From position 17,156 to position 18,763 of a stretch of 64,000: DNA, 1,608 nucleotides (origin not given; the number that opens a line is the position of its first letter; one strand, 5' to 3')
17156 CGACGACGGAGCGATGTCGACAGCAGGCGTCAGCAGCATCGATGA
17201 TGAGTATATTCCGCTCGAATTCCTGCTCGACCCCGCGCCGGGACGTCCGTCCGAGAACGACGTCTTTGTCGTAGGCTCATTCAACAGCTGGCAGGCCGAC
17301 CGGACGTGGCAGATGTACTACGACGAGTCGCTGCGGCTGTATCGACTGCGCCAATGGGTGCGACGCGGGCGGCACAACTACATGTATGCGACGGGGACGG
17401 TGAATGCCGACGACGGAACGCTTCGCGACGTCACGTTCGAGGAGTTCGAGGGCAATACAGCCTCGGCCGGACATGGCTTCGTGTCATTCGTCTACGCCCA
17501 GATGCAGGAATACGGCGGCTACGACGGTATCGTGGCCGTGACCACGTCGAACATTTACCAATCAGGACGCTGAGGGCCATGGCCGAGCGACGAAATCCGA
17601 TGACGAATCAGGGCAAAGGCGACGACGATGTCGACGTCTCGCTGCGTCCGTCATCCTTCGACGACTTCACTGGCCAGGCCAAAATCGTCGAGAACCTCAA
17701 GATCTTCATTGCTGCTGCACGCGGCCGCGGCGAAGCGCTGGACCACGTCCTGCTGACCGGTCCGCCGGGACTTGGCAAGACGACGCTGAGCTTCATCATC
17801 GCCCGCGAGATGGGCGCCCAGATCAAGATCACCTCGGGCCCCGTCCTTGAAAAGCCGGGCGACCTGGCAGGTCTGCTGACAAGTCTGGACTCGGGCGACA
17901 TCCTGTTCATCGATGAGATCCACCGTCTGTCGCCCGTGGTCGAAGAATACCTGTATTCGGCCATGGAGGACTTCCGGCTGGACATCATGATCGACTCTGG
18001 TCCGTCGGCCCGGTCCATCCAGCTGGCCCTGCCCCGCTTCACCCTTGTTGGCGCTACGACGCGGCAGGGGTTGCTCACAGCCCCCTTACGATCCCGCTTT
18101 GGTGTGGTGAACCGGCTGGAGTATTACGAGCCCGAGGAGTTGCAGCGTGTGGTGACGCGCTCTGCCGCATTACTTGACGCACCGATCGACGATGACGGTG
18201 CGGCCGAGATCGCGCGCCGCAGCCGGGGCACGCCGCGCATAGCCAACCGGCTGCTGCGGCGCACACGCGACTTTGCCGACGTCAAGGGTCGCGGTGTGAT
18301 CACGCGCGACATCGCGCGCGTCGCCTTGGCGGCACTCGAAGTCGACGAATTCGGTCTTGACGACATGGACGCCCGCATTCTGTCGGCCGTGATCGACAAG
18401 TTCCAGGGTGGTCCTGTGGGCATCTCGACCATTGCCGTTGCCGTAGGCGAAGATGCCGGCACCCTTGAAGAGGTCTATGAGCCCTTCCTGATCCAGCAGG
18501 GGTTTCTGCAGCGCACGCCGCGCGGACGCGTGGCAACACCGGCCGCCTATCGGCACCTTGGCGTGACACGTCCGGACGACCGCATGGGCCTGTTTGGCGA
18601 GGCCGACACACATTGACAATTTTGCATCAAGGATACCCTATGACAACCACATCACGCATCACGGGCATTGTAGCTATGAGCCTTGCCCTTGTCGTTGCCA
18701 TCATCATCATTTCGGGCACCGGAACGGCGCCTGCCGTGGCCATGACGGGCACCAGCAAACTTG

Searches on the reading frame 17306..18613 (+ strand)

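Call 40: search_protein_families(library=pfam, proteins=[window:17306-18613:+], max_evalue=0.0001)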
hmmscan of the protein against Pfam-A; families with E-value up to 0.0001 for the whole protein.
window:17306-18613:+ (436 aa): 5 families
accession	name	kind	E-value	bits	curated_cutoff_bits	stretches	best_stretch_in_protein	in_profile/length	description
PF05496.18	RuvB_N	-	6.9e-78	260.3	27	1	113-271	1-159/159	Holliday junction DNA helicase RuvB P-loop domain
PF17864.7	AAA_lid_4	-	3.8e-31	107.1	27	1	274-347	1-74/74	RuvB AAA lid domain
PF05491.19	RuvB_C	-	5.2e-24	84.4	24.7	1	348-418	1-71/72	RuvB C-terminal winged helix domain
PF00004.35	AAA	-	1.1e-17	65.2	21.2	1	148-271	1-129/131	ATPase family associated with various cellular activities (AAA)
PF07728.20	AAA_5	-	5.9e-09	36.5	22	1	147-265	1-139/139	AAA domain (dynein-related subfamily)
